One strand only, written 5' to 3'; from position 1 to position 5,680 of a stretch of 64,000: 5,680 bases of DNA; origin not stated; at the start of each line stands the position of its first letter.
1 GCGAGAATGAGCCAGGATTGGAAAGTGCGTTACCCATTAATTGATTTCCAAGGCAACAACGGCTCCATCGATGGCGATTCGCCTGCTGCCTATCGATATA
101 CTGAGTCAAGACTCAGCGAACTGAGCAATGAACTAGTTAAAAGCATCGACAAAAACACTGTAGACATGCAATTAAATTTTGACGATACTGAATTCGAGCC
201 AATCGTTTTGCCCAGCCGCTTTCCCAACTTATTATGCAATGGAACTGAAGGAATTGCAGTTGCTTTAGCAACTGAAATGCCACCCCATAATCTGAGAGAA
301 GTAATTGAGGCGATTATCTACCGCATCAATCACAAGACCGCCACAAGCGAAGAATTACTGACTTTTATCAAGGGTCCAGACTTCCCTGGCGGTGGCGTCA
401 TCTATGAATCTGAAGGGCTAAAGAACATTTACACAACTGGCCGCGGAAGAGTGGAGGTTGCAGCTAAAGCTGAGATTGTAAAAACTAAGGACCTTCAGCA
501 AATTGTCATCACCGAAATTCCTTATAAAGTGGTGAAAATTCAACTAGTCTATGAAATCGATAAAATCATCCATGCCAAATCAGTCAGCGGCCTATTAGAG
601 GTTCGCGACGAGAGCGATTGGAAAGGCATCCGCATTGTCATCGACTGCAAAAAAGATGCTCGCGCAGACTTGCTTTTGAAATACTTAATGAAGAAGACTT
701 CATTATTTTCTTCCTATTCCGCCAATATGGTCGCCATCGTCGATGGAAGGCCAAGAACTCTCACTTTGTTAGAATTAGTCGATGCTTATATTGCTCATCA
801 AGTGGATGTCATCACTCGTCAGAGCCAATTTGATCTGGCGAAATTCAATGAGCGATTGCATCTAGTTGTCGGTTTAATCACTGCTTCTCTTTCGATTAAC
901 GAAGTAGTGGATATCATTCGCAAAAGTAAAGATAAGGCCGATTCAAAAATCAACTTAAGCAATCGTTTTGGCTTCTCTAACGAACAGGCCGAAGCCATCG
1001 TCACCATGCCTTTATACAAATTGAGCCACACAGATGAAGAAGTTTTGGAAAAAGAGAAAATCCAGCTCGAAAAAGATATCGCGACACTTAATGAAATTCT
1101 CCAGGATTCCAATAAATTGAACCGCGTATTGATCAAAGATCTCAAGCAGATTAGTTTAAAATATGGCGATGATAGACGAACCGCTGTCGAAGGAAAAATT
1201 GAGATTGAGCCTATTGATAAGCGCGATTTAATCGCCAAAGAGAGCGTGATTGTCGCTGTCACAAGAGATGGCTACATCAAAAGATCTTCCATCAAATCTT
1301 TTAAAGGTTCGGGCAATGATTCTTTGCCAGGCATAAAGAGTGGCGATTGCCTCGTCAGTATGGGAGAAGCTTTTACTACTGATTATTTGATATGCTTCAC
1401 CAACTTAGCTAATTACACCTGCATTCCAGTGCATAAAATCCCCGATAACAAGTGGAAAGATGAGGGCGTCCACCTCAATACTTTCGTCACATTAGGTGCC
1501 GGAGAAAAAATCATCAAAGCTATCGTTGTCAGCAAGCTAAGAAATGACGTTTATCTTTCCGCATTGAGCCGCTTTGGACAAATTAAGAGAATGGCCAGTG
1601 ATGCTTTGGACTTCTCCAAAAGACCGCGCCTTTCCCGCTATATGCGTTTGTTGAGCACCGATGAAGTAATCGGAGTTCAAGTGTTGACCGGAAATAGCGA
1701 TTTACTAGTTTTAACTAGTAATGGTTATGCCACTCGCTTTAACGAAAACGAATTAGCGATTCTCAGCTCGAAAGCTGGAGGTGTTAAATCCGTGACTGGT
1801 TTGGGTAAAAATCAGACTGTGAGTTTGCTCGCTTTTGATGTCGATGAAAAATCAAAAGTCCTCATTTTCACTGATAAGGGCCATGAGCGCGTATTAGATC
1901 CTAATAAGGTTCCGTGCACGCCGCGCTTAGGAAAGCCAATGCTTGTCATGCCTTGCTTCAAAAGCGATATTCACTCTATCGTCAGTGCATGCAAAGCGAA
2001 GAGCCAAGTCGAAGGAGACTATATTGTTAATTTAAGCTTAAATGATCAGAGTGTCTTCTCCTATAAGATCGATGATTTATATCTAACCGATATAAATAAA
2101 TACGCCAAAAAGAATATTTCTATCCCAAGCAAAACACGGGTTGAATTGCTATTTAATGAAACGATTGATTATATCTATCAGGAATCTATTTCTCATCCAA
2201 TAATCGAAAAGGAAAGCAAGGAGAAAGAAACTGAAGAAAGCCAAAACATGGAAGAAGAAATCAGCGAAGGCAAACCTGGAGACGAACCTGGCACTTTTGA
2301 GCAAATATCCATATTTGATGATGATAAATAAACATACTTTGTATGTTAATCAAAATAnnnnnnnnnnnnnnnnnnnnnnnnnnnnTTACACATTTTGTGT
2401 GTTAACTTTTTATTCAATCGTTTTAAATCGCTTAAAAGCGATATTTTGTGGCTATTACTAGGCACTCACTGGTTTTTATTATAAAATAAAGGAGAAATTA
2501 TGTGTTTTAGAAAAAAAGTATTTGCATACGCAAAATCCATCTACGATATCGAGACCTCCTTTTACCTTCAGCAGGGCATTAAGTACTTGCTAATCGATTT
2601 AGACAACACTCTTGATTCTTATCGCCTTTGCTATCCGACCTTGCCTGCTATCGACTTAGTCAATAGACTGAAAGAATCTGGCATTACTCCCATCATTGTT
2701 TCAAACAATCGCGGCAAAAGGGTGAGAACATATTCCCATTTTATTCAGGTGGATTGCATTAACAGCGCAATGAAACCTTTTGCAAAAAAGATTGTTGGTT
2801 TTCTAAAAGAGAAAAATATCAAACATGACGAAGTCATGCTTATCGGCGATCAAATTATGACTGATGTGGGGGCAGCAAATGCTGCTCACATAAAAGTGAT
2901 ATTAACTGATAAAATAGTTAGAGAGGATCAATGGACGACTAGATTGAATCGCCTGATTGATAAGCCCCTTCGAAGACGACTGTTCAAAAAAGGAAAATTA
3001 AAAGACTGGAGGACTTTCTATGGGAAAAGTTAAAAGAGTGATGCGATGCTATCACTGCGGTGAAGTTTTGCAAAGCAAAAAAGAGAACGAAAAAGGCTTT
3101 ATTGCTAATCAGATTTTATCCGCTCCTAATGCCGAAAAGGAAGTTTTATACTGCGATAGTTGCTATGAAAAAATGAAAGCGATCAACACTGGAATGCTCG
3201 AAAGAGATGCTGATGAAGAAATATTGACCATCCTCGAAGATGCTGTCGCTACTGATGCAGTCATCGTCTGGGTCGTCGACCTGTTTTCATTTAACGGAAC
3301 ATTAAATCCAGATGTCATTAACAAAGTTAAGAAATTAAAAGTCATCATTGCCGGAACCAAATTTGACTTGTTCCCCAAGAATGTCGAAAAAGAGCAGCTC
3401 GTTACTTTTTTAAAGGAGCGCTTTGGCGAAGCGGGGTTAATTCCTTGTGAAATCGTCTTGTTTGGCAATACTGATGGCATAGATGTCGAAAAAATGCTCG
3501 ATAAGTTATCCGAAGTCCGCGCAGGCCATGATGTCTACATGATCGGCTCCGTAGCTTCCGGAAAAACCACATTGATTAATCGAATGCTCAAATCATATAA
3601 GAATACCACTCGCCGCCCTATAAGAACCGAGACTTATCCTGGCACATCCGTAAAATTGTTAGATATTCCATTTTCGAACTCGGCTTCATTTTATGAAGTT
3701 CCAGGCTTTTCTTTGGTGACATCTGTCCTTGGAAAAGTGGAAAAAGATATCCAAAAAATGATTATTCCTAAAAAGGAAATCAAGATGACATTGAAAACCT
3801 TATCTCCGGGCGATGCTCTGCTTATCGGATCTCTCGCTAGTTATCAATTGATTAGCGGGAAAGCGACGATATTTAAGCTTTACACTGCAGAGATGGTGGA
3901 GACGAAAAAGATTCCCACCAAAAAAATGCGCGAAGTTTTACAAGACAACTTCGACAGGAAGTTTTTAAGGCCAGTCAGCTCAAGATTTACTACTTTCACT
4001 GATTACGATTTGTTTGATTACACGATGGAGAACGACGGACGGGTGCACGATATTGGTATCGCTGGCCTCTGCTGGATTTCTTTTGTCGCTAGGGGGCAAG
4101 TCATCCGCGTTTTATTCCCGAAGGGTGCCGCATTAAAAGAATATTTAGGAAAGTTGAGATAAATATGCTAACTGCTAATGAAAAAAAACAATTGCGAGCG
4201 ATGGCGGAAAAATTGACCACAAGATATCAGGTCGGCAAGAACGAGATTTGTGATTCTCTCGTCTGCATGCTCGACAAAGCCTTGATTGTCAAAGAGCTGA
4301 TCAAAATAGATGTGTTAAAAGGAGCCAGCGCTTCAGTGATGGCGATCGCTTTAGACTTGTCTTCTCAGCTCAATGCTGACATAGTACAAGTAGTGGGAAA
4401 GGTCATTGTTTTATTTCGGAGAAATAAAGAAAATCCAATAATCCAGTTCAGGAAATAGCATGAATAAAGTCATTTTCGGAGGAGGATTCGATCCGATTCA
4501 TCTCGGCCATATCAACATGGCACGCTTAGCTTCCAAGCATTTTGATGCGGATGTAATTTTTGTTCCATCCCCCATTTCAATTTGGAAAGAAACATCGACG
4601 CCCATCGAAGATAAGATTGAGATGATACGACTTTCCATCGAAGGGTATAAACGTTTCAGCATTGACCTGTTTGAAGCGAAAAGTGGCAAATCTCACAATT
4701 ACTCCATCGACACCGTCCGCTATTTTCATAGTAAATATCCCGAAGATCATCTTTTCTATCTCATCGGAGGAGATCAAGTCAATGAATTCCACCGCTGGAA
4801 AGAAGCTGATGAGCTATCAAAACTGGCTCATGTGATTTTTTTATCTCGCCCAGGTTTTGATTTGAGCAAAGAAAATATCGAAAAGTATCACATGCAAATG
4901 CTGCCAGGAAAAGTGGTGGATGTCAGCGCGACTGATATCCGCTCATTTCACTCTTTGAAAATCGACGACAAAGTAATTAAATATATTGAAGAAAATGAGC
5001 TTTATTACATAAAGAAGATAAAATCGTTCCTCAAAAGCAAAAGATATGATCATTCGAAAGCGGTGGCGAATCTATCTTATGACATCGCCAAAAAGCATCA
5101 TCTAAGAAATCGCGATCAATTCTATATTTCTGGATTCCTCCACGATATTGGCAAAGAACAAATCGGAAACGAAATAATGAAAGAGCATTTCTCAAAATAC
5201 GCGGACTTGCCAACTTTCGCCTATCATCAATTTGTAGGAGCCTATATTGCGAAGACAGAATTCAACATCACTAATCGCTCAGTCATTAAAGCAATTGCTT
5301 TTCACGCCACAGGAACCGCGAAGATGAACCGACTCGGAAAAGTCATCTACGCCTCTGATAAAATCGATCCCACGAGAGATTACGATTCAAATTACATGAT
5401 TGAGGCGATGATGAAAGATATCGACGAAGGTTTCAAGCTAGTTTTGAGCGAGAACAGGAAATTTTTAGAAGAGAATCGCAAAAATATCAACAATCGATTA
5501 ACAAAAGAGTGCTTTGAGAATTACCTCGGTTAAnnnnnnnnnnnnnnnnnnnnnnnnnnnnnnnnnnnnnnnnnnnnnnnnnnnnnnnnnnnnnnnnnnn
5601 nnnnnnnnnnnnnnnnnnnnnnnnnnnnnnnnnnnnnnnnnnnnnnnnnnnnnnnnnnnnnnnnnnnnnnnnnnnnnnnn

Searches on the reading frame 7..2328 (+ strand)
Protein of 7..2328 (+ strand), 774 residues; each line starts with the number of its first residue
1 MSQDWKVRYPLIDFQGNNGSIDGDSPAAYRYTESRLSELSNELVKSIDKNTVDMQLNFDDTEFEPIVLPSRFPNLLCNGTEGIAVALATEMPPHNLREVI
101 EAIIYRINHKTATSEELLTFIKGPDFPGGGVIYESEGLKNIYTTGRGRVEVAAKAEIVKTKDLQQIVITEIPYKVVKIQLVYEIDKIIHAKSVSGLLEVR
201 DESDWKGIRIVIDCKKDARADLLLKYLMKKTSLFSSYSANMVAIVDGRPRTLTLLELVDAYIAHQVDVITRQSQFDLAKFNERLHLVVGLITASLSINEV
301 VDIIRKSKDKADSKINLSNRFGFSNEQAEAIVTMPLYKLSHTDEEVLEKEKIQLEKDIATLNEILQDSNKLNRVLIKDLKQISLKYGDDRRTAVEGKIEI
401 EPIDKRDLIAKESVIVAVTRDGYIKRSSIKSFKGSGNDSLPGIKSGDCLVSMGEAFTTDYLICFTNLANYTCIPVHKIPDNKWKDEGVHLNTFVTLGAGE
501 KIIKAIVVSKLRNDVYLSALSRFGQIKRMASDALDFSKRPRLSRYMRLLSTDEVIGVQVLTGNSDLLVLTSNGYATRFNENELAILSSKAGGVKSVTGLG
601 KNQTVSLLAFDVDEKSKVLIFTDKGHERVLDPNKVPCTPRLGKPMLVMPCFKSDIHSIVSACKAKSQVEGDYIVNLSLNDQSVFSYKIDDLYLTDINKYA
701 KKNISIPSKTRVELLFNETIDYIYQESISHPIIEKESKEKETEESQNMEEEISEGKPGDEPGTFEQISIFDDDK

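Call 60: search_protein_families(library=pfam, proteins=[window:7-2328:+], max_evalue=1e-8)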
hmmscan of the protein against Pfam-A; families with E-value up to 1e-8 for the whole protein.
window:7-2328:+ (774 aa): 2 families
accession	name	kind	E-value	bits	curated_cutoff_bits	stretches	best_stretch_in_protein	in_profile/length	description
PF00521.26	DNA_topoisoIV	-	6e-114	381.7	31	1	1-380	60-432/432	DNA gyrase/topoisomerase IV, subunit A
PF03989.18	DNA_gyraseA_C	-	2e-12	46.7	27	0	565-603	2-39/48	DNA gyrase C-terminal domain, beta-propeller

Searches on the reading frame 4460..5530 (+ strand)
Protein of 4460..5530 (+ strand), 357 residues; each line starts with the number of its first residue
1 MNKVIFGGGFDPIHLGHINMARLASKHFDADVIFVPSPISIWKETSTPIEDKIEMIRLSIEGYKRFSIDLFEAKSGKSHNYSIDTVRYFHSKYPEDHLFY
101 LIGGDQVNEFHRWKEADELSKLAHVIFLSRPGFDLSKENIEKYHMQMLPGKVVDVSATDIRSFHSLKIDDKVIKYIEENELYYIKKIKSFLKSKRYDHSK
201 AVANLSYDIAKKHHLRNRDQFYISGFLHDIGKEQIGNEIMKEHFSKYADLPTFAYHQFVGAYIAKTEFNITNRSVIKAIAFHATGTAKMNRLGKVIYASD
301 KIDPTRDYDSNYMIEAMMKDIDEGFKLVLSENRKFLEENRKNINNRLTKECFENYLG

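Call 60: search_protein_families(library=pfam, proteins=[window:4460-5530:+], max_evalue=1e-8)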
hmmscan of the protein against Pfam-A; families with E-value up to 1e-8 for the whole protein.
window:4460-5530:+ (357 aa): 2 families
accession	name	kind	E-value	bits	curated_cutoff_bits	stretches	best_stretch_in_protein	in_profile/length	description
PF01467.32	CTP_transf_like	-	8.4e-19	68.5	21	1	5-162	1-132/133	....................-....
PF01966.28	HD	-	7.9e-13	49.2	22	1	195-303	1-114/116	HD domain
